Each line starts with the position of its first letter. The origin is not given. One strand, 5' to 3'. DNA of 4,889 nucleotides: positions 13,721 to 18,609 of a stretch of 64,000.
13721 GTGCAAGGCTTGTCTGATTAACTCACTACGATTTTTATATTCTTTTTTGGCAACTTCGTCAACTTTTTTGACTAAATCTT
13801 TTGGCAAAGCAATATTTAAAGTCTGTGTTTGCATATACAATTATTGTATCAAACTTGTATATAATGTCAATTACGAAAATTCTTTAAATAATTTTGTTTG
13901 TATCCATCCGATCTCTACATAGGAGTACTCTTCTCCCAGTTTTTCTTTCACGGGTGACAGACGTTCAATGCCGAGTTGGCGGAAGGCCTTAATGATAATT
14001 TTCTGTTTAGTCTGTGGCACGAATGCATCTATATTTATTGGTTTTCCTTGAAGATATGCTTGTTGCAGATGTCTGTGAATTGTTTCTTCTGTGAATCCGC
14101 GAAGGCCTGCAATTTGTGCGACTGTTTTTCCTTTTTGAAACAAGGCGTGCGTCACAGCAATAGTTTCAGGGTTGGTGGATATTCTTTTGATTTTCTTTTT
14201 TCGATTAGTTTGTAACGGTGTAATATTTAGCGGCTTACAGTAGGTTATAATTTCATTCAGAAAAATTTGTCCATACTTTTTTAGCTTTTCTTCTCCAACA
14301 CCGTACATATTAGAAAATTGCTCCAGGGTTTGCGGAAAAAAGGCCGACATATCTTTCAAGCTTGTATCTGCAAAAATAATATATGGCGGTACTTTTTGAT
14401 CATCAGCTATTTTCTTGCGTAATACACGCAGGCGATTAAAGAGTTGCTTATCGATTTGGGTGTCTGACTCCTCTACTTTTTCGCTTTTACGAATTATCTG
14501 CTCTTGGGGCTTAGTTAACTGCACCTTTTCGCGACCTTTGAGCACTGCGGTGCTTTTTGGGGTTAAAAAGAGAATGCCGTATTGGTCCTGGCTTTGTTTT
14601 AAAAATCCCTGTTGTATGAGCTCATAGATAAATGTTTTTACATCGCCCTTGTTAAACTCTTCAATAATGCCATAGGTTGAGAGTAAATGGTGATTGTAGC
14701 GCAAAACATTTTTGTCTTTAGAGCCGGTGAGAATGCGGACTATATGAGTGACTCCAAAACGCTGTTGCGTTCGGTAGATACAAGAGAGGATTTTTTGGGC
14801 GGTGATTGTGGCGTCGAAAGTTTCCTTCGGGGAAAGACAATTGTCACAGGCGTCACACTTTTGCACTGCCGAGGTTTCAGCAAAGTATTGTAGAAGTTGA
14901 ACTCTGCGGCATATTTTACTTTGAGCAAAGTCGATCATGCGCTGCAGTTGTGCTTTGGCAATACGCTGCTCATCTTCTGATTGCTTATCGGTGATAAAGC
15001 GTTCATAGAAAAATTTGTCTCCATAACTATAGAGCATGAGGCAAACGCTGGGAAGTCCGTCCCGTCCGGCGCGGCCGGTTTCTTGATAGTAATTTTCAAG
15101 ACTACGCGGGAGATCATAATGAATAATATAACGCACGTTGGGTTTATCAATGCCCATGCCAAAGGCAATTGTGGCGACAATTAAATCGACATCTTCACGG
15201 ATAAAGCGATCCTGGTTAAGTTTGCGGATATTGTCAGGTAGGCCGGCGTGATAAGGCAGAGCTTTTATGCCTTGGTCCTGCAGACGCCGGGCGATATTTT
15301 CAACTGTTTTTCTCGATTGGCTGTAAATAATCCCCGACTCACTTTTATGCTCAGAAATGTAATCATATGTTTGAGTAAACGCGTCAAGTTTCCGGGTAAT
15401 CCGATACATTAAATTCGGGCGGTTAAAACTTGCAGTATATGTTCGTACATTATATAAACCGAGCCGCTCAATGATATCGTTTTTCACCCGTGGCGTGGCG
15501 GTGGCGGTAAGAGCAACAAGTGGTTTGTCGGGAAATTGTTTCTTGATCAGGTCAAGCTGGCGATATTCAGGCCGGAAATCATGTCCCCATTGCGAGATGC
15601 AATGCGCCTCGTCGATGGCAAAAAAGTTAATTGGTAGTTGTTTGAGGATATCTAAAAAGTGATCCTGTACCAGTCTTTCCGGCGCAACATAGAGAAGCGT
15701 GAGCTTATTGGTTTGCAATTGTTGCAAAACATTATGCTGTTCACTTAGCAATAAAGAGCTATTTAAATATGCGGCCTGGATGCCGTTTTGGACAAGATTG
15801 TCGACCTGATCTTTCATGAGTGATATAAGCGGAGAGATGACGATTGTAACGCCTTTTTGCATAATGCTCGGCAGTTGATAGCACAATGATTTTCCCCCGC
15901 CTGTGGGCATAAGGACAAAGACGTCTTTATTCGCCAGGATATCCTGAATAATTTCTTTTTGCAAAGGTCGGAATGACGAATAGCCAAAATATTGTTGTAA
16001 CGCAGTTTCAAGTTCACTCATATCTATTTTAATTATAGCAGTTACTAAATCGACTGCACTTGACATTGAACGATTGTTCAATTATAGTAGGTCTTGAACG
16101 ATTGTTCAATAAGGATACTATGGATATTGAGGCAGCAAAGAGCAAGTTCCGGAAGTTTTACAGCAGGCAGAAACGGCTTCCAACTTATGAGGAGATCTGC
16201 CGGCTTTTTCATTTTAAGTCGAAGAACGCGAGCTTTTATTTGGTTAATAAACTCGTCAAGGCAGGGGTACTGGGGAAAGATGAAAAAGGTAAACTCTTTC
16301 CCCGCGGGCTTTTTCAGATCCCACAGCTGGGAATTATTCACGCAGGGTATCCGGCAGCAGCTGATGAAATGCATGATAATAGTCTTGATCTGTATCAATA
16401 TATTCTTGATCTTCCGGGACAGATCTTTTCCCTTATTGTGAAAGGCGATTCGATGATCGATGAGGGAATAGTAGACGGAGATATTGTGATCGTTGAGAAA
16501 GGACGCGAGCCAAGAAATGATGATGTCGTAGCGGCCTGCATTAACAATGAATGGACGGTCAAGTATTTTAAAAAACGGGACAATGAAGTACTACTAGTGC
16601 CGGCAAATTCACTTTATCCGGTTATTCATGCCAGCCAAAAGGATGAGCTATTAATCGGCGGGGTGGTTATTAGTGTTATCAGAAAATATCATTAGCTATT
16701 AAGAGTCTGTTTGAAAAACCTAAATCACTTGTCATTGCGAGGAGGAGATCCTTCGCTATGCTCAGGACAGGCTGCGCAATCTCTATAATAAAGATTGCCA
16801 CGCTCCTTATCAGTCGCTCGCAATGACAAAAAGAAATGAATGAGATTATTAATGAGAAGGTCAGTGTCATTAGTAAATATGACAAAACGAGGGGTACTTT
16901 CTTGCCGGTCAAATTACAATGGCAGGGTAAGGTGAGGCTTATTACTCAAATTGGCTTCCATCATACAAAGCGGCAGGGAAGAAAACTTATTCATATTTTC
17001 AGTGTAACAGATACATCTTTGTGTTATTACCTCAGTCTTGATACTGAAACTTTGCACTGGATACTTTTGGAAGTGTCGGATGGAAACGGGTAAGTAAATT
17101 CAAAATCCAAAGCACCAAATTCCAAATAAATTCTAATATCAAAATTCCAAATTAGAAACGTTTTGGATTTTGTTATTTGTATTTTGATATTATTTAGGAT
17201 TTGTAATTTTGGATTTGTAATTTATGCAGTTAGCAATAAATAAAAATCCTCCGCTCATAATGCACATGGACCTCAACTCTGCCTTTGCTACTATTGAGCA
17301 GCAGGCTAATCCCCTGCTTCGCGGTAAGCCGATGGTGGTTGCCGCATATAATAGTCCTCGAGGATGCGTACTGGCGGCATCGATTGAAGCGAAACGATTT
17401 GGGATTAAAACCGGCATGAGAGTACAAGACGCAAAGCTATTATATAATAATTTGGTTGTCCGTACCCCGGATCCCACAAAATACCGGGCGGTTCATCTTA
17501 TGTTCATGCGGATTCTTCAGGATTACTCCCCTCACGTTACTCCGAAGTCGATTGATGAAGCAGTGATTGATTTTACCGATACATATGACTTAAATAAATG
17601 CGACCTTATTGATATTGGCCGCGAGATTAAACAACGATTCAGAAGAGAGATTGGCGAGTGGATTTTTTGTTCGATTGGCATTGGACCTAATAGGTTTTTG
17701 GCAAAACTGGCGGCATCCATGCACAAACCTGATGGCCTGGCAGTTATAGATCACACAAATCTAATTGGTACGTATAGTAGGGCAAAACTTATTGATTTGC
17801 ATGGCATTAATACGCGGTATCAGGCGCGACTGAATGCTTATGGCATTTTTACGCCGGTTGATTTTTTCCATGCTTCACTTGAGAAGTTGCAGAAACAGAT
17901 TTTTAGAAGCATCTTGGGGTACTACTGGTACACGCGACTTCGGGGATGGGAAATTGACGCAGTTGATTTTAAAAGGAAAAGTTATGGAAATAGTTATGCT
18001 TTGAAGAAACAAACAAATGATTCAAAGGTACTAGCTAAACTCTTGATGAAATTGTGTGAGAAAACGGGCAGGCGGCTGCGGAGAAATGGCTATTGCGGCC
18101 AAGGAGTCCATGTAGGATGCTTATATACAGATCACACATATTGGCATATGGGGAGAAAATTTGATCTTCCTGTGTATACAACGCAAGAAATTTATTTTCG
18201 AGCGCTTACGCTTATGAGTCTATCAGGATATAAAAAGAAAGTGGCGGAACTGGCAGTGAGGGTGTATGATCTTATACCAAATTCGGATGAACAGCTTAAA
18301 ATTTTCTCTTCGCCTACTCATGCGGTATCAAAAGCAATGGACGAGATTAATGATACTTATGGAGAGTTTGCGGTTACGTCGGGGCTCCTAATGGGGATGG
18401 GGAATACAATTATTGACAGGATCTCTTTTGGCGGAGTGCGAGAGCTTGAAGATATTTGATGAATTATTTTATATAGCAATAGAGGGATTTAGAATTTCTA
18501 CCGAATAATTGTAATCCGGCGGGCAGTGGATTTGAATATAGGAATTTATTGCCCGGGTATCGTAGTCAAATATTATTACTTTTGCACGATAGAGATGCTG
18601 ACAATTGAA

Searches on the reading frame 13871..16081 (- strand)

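Call 10: search_protein_families(library=pfam, proteins=[window:13871-16081:-], max_evalue=0.001)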
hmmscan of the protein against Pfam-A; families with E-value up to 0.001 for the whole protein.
window:13871-16081:- (736 aa): 7 families
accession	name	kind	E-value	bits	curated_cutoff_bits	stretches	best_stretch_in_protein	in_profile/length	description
PF09382.16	RQC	-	5.2e-37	126.6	23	1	418-528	1-111/114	RQC domain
PF00270.35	DEAD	-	2.6e-27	96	26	1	38-199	1-164/167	DEAD/DEAH box helicase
PF00271.37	Helicase_C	-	2.1e-24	86.3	23.5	1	238-342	6-110/110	Helicase conserved C-terminal domain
PF14493.12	HTH_40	-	4.5e-24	85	27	1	641-724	2-85/89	Helix-turn-helix domain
PF00570.28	HRDC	-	4.8e-19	68.5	23.8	1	545-611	2-68/68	HRDC domain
PF16124.10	RecQ_Zn_bind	-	1.5e-14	54.9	25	1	354-416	2-66/66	RecQ zinc-binding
PF04851.21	ResIII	-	1.4e-06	28.8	22.5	1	36-195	3-162/164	Type III restriction enzyme, res subunit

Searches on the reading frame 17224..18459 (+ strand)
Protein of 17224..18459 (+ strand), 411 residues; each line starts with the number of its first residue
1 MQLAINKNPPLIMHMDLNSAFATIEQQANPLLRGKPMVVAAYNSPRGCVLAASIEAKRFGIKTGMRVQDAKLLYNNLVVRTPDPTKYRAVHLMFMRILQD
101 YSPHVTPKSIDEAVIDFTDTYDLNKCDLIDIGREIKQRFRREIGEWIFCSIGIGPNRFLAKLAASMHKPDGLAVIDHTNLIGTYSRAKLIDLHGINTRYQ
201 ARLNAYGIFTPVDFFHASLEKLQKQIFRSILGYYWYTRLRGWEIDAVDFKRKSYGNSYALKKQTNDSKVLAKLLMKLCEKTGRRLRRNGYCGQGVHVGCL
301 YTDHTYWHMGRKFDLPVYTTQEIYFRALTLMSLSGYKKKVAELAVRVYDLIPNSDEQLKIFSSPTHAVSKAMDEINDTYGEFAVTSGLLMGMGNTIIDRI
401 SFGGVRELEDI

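Call 9: search_protein_families(library=pfam, proteins=[window:17224-18459:+], max_evalue=0.001)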
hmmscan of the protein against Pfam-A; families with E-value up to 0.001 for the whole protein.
window:17224-18459:+ (411 aa): 2 families
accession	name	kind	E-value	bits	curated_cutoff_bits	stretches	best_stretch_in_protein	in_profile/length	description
PF00817.25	IMS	-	1.7e-37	129.1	23.2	1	16-164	2-147/148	impB/mucB/samB family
PF11799.13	IMS_C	-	1.9e-13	51.2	20.7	1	251-359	1-108/109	impB/mucB/samB family C-terminal domain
